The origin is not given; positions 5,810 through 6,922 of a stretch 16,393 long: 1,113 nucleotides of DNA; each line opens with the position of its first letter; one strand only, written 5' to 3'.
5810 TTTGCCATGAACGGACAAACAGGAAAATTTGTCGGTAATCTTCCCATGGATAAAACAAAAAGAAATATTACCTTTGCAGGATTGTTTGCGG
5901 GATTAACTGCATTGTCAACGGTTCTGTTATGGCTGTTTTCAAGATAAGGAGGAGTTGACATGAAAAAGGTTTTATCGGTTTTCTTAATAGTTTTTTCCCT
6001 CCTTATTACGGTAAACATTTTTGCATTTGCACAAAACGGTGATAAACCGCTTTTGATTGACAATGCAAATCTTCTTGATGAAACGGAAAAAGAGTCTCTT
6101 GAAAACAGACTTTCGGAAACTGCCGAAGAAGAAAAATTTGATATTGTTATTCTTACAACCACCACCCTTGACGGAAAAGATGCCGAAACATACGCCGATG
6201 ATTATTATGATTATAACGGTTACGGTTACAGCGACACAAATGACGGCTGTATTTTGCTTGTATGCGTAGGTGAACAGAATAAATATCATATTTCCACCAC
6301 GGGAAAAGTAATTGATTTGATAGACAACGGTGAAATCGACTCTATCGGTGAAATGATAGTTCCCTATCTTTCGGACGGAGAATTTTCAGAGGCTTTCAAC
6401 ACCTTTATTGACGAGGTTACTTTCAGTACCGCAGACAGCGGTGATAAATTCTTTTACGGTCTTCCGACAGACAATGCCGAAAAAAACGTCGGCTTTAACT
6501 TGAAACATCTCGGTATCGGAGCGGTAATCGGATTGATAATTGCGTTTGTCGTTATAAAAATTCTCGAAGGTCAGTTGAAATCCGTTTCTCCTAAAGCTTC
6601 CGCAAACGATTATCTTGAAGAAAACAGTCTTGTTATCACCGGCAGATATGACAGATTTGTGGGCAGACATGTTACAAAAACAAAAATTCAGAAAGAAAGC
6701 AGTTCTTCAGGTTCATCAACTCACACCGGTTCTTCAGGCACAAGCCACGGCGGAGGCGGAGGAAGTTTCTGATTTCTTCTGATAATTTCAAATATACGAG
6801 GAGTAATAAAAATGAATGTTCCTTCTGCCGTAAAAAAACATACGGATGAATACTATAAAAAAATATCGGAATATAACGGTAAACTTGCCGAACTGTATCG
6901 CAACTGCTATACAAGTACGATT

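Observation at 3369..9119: No terminator between the SPFH module and the GH125 and GT2 genes, giving a possible five-gene transcription unit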

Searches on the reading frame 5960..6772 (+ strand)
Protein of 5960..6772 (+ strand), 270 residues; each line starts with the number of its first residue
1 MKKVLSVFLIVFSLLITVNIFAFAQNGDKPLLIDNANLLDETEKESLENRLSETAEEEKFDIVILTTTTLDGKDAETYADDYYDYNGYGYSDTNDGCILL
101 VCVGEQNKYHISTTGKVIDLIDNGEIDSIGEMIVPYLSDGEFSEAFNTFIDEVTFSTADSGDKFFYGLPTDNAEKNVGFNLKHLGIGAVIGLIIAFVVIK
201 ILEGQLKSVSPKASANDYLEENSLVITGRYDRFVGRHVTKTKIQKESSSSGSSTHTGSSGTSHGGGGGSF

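Call 4: search_protein_families(library=pfam, proteins=[window:5960-6772:+])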
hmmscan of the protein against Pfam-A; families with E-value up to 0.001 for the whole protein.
window:5960-6772:+ (270 aa): 1 family
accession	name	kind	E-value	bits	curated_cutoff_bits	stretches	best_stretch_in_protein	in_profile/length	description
PF04536.20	TPM_phosphatase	-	6.6e-28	97.7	22.1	1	33-153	2-122/125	TPM domain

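Call 21: find_homologous_proteins(query=window:5960-6769:+, max_evalue=1e-10)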
Query window:5960-6769:+ (270 aa): 1745 proteins with E <= 1e-10 among 3315 candidates; the best 120 are listed.
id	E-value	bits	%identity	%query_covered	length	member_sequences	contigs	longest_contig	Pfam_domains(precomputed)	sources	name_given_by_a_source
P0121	2.6e-171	586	100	100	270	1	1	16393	PF04536.21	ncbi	-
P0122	8.8e-90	319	46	79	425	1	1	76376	PF04536.21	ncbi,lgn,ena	-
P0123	2.2e-88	314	48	86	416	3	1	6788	PF04536.21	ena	-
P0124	1.9e-76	275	42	87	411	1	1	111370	PF04536.21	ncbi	-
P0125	1.4e-73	265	36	80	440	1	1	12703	PF04536.21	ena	-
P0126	1.1e-72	263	36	80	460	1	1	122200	PF04536.21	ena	-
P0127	1.5e-72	262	38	82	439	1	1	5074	PF04536.21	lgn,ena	-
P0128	3.3e-71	258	35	81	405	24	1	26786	PF04536.21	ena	-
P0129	1.3e-70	256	34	57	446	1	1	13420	PF04536.21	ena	-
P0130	1.2e-68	249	48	90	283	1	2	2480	PF04536.21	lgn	-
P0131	3.3e-64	235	35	85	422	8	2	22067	PF04536.21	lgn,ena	-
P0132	3.3e-64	235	37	87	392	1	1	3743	PF04536.21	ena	-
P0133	8.1e-64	233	44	90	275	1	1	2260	PF04536.21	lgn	-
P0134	6.1e-63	231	31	79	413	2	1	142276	PF04536.21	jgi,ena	-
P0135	8.4e-63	230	46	80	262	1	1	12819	PF04536.21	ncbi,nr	ncbi:MAG TPA: methanol dehydrogenase [Ruminococcaceae bacterium]|nr:methanol dehydrogenase [Oscillos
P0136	1.7e-62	229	46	91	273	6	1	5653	PF04536.21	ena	-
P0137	2.5e-62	229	45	96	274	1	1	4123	PF04536.21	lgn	-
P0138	2.5e-61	225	44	80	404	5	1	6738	PF04536.21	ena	-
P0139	2.7e-61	225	44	90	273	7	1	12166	PF04536.21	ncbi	-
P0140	5.5e-61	224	42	91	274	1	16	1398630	PF04536.21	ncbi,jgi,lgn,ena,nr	ncbi:MAG: TPM domain-containing protein [Ruminococcaceae bacterium]|jgi:uncharacterized protein|nr:T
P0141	7.2e-61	224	36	85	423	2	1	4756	PF04536.21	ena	-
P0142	2.2e-60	222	42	91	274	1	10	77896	PF04536.21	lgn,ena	-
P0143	6.0e-60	221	46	83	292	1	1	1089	PF04536.21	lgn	-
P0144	6.3e-60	221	42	91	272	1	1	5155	PF04536.21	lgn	-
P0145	8.3e-60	220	45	91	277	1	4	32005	PF04536.21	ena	-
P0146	9.8e-60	220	44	89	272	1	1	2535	PF04536.21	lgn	-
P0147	1.0e-59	220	45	100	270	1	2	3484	PF04536.21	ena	-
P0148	1.9e-59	219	41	90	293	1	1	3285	PF04536.21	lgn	-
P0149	2.4e-59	219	37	80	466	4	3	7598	PF04536.21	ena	-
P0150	5.4e-59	218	42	89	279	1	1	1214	PF04536.21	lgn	-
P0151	2.0e-58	216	46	79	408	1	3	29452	PF04536.21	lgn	-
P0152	3.6e-58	215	44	91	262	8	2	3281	PF04536.21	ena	-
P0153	3.8e-58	215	42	96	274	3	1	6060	PF04536.21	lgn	-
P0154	3.9e-58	215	41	88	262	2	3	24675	PF04536.21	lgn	-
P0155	1.3e-57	213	46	86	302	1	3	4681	PF04536.21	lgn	-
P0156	2.7e-57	212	40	90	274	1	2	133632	PF04536.21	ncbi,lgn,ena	-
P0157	2.9e-57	212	43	97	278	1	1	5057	PF04536.21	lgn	-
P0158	1.2e-56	210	40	91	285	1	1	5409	PF04536.21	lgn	-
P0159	1.8e-56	209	44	80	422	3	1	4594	PF04536.21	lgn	-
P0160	2.8e-56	209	47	86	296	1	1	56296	PF04536.21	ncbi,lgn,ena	-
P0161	3.6e-56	208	46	81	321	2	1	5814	PF04536.21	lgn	-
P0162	5.3e-56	208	43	80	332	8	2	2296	PF04536.21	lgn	-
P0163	7.9e-56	207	44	80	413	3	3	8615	PF04536.21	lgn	-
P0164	8.3e-56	207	31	78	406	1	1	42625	PF04536.21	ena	-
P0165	8.8e-56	207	42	82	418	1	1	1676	PF04536.21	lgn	-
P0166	1.5e-55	206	41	90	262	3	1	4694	PF04536.21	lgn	-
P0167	1.5e-55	206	45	79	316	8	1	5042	PF04536.21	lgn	-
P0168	1.6e-55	206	43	89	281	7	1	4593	PF04536.21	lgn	-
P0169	2.0e-55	206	43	90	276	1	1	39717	PF04536.21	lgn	-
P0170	2.6e-55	206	43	80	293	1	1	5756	PF04536.21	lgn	-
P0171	3.8e-55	205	43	77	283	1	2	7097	PF04536.21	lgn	-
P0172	7.8e-55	204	44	85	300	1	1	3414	PF04536.21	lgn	-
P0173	7.9e-55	204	45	89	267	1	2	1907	PF04536.21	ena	-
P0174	8.6e-55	204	40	89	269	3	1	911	PF04536.21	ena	-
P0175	1.9e-54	203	41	91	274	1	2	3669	PF04536.21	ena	-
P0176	2.0e-54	203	39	89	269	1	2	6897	PF04536.21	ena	-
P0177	2.2e-54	203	40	81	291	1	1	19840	PF04536.21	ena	-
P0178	2.9e-54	202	42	80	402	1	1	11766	PF04536.21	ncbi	ncbi:MAG: TPM domain-containing protein [Lachnospiraceae bacterium]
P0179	3.0e-54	202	40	79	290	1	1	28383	PF04536.21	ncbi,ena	-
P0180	3.3e-54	202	40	91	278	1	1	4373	PF04536.21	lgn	-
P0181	4.3e-54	202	40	79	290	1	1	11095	PF04536.21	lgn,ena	-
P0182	4.7e-54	201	43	96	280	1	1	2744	PF04536.21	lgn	-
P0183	5.1e-54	201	40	91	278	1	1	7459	PF04536.21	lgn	-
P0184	5.1e-54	201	41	80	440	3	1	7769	PF04536.21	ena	-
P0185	5.3e-54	201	39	91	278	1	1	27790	PF04536.21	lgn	-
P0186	7.9e-54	201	40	81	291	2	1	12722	PF04536.21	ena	-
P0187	1.0e-53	200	42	91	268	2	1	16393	PF04536.21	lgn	-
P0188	1.2e-53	200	43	80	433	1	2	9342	PF04536.21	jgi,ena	-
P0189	1.4e-53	200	40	88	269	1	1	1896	PF04536.21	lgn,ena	-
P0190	1.4e-53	200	41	79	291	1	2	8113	PF04536.21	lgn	-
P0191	1.5e-53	200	38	89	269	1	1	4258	PF04536.21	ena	-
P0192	1.9e-53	199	40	79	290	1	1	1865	PF04536.21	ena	-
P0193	4.6e-53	198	40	90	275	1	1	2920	PF04536.21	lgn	-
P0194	6.5e-53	198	41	96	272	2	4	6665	PF04536.21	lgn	-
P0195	6.8e-53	198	43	97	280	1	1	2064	PF04536.21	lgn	-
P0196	6.8e-53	198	40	79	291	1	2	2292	PF04536.21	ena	-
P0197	7.4e-53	198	41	90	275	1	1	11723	PF04536.21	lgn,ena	-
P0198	1.0e-52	197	39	89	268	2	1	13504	PF04536.21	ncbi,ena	-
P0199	1.1e-52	197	41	90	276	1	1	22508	PF04536.21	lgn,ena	-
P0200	1.3e-52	197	40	90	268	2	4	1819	PF04536.21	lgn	-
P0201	1.4e-52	197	40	90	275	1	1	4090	PF04536.21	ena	-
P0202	1.4e-52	197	41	96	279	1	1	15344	PF04536.21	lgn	-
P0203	1.9e-52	196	37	91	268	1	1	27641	PF04536.21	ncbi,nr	ncbi:MAG: TPM domain-containing protein [Eubacterium sp.]|nr:TPM domain-containing protein [Eubacter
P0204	3.0e-52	196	37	91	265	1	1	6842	PF04536.21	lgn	-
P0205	3.0e-52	196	39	83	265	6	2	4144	PF04536.21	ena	-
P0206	3.6e-52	195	40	90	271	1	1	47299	PF04536.21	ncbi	ncbi:MAG: TPM domain-containing protein [Ruminococcus sp.]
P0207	3.6e-52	195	40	81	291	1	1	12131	PF04536.21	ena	-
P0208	4.2e-52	195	40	89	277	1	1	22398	PF04536.21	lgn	-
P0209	4.5e-52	195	43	87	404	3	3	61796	PF04536.21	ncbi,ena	-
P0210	4.8e-52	195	38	92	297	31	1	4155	PF04536.21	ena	-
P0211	4.9e-52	195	39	91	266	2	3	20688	PF04536.21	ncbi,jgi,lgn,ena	ncbi:MAG: TPM domain-containing protein [Lachnospiraceae bacterium]|jgi:uncharacterized protein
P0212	5.2e-52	195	38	83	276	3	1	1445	PF04536.21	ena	-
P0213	5.6e-52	195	39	89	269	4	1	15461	PF04536.21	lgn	-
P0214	6.7e-52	194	42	90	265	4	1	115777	PF04536.21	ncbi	ncbi:MAG: TPM domain-containing protein [Acutalibacteraceae bacterium]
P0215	6.9e-52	194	43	80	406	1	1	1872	PF04536.21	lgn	-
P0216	8.5e-52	194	41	97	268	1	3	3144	PF04536.21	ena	-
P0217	9.2e-52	194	42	80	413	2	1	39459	PF04536.21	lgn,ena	-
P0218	1.1e-51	194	43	81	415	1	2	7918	PF04536.21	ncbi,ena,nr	ncbi:MAG: TPM domain-containing protein [Clostridia bacterium]|nr:TPM domain-containing protein [Clo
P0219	1.3e-51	193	40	97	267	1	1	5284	PF04536.21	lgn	-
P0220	1.5e-51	193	34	77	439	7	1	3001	PF04536.21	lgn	-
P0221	1.6e-51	193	37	89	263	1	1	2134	PF04536.21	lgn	-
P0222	2.8e-51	192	38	91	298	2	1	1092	PF04536.21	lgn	-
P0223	3.3e-51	192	40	76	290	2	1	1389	PF04536.21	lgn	-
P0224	3.5e-51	192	40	97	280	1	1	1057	PF04536.21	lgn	-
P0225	5.2e-51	191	41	97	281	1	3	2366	PF04536.21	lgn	-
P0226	5.6e-51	191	39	91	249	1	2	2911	PF04536.21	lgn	-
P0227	6.6e-51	191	38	96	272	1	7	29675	PF04536.21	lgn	-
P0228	7.1e-51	191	40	91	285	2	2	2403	PF04536.21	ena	-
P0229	8.7e-51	191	38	86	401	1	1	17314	PF04536.21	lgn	-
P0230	9.1e-51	191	40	97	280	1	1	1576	PF04536.21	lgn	-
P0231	1.2e-50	190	36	94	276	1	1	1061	PF04536.21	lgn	-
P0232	1.3e-50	190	39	90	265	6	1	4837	PF04536.21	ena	-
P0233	1.3e-50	190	41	80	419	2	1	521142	PF04536.21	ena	-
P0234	1.3e-50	190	42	86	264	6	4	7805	PF04536.21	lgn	-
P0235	2.2e-50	189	40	84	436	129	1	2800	PF04536.21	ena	-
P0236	2.6e-50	189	40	90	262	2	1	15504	PF04536.21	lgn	-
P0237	2.7e-50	189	37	89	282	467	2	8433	PF04536.21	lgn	-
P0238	2.7e-50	189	40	89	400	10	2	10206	PF04536.21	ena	-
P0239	2.9e-50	189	39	81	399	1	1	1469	PF04536.21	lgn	-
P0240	3.0e-50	189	40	79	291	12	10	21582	PF04536.21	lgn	-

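Call 22: find_encoding_contigs(protein=P0122, flank=8000, max_places=2)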
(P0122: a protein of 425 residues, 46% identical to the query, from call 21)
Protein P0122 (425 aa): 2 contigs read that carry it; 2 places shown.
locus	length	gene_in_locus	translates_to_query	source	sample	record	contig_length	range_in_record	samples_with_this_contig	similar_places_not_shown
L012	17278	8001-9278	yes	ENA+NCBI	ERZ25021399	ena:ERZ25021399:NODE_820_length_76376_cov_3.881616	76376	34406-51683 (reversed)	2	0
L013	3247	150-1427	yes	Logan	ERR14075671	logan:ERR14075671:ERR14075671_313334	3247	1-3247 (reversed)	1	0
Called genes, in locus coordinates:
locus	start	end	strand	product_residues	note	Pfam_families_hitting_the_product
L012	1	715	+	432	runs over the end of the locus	PF04412:AcnX, PF28403:AcnX_2nd, PF28406:AcnX_3rd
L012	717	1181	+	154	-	PF01989:AcnX_swivel_put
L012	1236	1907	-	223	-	PF08713:DNA_alkylation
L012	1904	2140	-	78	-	-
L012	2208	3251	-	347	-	PF14751:DUF4474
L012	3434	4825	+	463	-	-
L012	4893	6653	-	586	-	PF02690:Na_Pi_cotrans, PF01895:PhoU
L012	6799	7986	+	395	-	PF08271:Zn_Ribbon_TF (faint)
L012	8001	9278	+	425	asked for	PF04536:TPM_phosphatase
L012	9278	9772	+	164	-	PF22043:DUF6935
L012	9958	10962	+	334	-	PF12740:PETase, PF07224:Chlorophyllase (weak)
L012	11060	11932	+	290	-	-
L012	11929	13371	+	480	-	-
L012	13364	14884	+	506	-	PF13347:MFS_2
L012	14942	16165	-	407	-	-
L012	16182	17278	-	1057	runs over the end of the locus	PF01055:Glyco_hydro_31_2nd, PF07691:PA14, PF21365:Glyco_hydro_31_3rd, PF17137:DUF5110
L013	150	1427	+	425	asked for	PF04536:TPM_phosphatase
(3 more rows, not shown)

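Call 23: find_encoding_contigs(protein=P0135, flank=8000, max_places=2)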
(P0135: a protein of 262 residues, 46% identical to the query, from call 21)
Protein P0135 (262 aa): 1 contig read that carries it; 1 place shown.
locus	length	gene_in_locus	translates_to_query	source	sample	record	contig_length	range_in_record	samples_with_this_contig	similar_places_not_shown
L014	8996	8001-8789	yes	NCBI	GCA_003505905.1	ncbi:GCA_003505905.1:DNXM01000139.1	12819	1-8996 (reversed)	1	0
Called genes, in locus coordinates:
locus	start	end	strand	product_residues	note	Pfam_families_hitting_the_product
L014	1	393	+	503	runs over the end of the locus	PF14559:TPR_19 (faint)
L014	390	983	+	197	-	-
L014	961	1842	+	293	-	PF07819:PGAP1 (weak)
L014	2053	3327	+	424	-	PF04412:AcnX, PF28403:AcnX_2nd, PF28406:AcnX_3rd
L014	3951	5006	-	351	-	PF14751:DUF4474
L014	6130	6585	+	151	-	-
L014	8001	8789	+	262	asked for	PF04536:TPM_phosphatase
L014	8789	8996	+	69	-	PF22043:DUF6935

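Call 24: find_encoding_contigs(protein=P0160, flank=8000, max_places=2)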
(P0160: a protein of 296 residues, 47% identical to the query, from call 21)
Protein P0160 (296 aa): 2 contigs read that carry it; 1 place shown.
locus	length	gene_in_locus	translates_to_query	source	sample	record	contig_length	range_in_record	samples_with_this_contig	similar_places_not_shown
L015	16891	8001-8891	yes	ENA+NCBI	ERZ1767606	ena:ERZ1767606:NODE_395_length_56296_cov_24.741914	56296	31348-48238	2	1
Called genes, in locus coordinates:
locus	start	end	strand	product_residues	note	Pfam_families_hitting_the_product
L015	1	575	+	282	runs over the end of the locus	PF01370:Epimerase, PF04321:RmlD_sub_bind, PF07993:NAD_binding_4 (faint), PF16363:GDP_Man_Dehyd, PF02719:Polysacc_synt_2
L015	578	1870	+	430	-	PF00375:SDF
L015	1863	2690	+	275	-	PF00497:SBP_bac_3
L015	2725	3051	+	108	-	-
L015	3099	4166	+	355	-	PF13521:AAA_28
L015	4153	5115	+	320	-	PF27117:FliB_C (faint)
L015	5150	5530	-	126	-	PF02915:Rubrerythrin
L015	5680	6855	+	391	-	PF13421:Band_7_1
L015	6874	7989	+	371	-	-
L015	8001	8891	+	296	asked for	PF04536:TPM_phosphatase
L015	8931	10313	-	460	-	PF02156:Glyco_hydro_26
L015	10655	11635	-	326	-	-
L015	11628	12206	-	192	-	PF04542:Sigma70_r2, PF08281:Sigma70_r4_2, PF04545:Sigma70_r4, PF13384:HTH_23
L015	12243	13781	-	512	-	PF13347:MFS_2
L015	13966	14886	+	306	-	-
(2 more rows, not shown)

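Call 26: find_related_loci(query=A1, collection=metagenome_contigs, flank=10000)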
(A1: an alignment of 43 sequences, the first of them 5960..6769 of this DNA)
Query A1 (270 aa) in metagenome_contigs; peptide patterns used: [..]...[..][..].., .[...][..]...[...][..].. (x = any residue, [..] = any of these).
600 stretches matched a pattern (row limit reached: there are more); 522 encode a relative of the query (tblastn E <= 1e-3); the best 80 are kept; 80 distinct loci.
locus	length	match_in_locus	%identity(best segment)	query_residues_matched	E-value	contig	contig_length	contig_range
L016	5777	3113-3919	36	5-270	2e-50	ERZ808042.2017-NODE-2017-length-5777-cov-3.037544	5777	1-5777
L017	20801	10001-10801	37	1-254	7e-46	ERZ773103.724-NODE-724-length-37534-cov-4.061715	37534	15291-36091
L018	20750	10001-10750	37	1-254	6e-45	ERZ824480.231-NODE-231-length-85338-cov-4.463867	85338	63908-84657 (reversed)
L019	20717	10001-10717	37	2-245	5e-42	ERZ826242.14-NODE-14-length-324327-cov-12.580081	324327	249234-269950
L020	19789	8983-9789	35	1-270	5e-42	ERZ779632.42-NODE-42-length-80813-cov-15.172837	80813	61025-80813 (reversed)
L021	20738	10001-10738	36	24-270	6e-42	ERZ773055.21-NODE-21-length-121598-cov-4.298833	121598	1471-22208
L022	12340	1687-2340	38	30-250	1e-41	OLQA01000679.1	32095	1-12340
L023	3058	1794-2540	34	1-246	1e-41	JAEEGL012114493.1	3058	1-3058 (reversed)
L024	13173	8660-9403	36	1-247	1e-40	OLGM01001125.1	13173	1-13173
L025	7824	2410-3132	38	1-242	2e-40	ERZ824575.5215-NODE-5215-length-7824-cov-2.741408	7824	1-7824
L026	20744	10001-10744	36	1-247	2e-40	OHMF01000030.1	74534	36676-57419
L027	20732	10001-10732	38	24-270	3e-40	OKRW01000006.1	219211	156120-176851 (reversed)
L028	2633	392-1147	36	3-246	2e-40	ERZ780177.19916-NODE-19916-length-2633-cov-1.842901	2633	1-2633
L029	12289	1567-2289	38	1-242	9e-40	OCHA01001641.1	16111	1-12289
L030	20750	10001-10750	36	1-245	1e-39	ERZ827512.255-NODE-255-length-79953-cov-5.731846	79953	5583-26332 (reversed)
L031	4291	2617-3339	35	1-245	2e-39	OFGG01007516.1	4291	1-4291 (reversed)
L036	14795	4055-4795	35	1-245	1e-38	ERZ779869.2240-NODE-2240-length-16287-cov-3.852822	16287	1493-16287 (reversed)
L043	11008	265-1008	37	1-247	4e-38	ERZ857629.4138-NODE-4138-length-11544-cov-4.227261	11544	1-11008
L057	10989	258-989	36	30-270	1e-37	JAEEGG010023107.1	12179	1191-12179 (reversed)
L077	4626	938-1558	38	32-242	4e-37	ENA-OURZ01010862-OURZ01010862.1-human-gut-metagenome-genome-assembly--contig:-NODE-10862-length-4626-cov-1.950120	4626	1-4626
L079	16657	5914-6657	35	1-247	4e-37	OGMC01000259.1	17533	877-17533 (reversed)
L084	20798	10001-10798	31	1-245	2e-36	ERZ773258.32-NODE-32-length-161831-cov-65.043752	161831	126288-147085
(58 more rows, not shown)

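Call 38: search_protein_families(library=pfam, proteins=[L012:9278-9772:+, L026:10887-11786:+, L036:4913-5896:+, L043:1143-1712:+, L057:1018-2109:+, L077:1667-2947:+, L079:6759-7802:+, L031:3432-4085:+, L029:2473-5505:+, L084:10964-11479:+], max_evalue=0.01)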
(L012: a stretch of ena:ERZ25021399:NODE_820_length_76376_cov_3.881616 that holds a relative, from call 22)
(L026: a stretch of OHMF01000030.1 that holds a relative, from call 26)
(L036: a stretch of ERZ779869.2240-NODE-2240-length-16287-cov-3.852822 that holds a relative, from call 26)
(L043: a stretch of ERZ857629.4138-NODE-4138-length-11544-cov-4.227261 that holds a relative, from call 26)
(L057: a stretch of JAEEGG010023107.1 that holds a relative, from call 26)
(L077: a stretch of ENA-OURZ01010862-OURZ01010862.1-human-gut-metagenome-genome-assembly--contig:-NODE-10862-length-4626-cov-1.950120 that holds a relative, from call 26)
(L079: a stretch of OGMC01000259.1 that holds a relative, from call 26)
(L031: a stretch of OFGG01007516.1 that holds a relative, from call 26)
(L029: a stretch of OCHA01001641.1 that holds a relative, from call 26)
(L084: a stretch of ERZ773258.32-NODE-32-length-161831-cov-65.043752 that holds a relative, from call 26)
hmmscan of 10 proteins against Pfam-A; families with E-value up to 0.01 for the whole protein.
L012:9278-9772:+ (164 aa): 1 family
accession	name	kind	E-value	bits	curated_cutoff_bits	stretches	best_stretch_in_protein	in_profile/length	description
PF22043.2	DUF6935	-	3e-55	187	27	1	9-157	2-157/158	Domain of unknown function (DUF6935)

L026:10887-11786:+ (299 aa): 1 family
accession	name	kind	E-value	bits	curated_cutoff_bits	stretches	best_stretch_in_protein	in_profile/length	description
PF02009.21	RIFIN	-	0.0032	17.9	32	1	205-291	218-306/327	Rifin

L036:4913-5896:+ (327 aa): 0 families

L043:1143-1712:+ (189 aa): 1 family
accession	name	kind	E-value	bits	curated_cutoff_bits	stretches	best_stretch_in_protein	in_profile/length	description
PF22043.2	DUF6935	-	1.5e-65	220.5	27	1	33-183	2-158/158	Domain of unknown function (DUF6935)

L057:1018-2109:+ (363 aa): 5 families
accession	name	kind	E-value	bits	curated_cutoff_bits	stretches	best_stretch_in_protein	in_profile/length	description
PF13421.11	Band_7_1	-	1.2e-19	71.3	24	1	50-268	10-203/211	SPFH domain-Band 7 family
PF13240.11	Zn_Ribbon_1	-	2e-06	27.9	25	1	339-361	1-22/23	zinc-ribbon domain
PF13248.11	Zn_ribbon_3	-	0.002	18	27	1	340-360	5-24/26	zinc-ribbon domain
PF24460.1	DUF7575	-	0.0022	17.7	28.5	1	340-362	6-27/28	Domain of unknown function (DUF7575)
PF12773.13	DZR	-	0.007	16.9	27.3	0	339-361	14-33/45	Double zinc ribbon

L077:1667-2947:+ (426 aa): 0 families

L079:6759-7802:+ (347 aa): 0 families

L031:3432-4085:+ (217 aa): 1 family
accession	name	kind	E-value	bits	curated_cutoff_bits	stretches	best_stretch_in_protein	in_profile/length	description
PF02511.20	Thy1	-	3.6e-06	27.3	24.8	1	125-174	141-190/191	Thymidylate synthase complementing protein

L029:2473-5505:+ (1010 aa): 7 families
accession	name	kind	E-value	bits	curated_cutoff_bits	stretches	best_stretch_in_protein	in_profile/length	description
PF21348.3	RGL11_C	-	1.3e-201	671.1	27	1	139-624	1-490/490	Rhamnogalacturonan lyase family 11, C-terminal domain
PF14200.12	RicinB_lectin_2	-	3.6e-44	149.8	25.6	5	648-730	11-89/89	Ricin-type beta-trefoil lectin domain-like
PF18370.7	RGI_lyase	-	2.7e-21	76.1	27.8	1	52-126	3-77/86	Rhamnogalacturonan I lyases beta-sheet domain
PF00652.28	Ricin_B_lectin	-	1.7e-14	54.5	29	2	651-790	2-126/126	Ricin-type beta-trefoil lectin domain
PF00404.24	Dockerin_1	-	1.5e-08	35.1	22.9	1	954-1009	1-56/57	Dockerin type I domain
PF13517.12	FG-GAP_3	-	3.2e-07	31.3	26.9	0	376-408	1-28/61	FG-GAP-like repeat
PF01839.29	FG-GAP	-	0.00086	19.6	22.1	0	375-389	8-22/37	FG-GAP repeat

L084:10964-11479:+ (171 aa): 0 families

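Call 39: search_protein_families(library=ncbifam, proteins=[window:5960-6772:+], max_evalue=0.001)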
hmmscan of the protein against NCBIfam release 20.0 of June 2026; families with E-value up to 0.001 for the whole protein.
window:5960-6772:+ (270 aa): 1 family
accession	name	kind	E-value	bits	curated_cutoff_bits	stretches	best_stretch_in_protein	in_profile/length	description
NF047379.1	photo_II_Psb32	equivalog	8.7e-05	22.3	160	1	21-148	13-142/207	photosystem II repair protein Psb32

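Call 63: find_encoding_contigs(protein=P0145, flank=8000, max_places=3)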
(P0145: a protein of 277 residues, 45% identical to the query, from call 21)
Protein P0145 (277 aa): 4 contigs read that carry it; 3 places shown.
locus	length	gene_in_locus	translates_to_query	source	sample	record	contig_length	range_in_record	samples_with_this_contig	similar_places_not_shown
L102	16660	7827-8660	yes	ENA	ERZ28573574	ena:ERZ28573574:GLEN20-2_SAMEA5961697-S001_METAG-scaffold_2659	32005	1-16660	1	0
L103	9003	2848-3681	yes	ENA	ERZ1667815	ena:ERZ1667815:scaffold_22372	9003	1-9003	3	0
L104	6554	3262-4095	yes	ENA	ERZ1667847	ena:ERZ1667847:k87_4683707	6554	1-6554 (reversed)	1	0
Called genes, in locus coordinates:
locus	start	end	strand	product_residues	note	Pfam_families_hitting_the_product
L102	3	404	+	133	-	?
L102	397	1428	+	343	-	PF21016:RlmN_N, PF04055:Radical_SAM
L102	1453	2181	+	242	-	PF00481:PP2C, PF13672:PP2C_2, PF07228:SpoIIE (faint)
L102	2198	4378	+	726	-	PF00069:Pkinase, PF07714:PK_Tyr_Ser-Thr, PF03109:ABC1, PF14531:Kinase-like (weak), PF03793:PASTA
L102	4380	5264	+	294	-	PF16745:RsgA_N, PF03193:RsgA_GTPase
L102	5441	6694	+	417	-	-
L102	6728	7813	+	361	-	-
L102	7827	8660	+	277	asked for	PF04536:TPM_phosphatase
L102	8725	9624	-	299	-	PF01207:Dus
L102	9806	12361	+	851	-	PF02739:5_3_exonuc_N, PF01367:5_3_exonuc, PF22619:DNA_polI_exo1, PF00476:DNA_pol_A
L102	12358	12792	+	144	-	PF13302:Acetyltransf_3 (weak), PF13420:Acetyltransf_4, PF13527:Acetyltransf_9 (weak), PF13673:Acetyltransf_10, PF00583:Acetyltransf_1, PF13508:Acetyltransf_7, PF08445:FR47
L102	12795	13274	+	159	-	PF04138:GtrA_DPMS_TM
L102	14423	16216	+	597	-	PF17297:PEPCK_N, PF00821:PEPCK_GTP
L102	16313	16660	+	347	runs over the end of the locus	PF00022:Actin (weak), PF06723:MreB_Mbl, PF00012:HSP70 (weak), PF14450:FtsA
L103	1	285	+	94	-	?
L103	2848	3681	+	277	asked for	PF04536:TPM_phosphatase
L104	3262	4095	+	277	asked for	PF04536:TPM_phosphatase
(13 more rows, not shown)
